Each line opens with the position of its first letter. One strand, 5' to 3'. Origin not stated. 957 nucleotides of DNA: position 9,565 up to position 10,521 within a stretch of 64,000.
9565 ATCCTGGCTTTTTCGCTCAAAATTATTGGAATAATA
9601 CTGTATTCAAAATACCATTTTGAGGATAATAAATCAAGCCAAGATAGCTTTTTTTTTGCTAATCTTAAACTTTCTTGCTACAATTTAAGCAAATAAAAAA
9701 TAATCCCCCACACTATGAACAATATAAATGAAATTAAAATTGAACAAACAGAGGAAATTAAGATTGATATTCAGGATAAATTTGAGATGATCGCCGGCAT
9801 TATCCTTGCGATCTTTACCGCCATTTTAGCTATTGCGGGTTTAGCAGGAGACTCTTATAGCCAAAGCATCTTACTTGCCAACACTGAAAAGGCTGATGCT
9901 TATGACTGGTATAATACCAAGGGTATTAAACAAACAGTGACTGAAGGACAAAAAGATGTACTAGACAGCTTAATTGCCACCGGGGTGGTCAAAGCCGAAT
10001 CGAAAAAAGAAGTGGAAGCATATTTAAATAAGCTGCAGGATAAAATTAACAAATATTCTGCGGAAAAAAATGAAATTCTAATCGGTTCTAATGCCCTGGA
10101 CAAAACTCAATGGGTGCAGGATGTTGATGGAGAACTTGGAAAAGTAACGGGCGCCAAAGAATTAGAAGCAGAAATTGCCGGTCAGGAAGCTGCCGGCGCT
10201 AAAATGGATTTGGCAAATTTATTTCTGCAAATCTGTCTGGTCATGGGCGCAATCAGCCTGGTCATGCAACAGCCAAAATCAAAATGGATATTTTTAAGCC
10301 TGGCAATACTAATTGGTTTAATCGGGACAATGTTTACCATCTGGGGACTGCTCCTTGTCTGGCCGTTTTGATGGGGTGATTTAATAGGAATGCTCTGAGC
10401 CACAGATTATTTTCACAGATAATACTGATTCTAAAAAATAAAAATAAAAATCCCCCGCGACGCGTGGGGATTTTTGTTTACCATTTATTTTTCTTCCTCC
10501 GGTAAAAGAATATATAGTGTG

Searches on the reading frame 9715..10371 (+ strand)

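Call 32: search_protein_families(library=pfam, proteins=[window:9715-10371:+], max_evalue=0.0001)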
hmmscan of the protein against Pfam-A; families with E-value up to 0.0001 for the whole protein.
window:9715-10371:+ (218 aa): 1 family
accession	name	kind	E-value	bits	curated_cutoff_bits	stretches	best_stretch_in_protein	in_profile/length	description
PF14235.11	DUF4337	-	1e-30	107.4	27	1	29-212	6-161/161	Domain of unknown function (DUF4337)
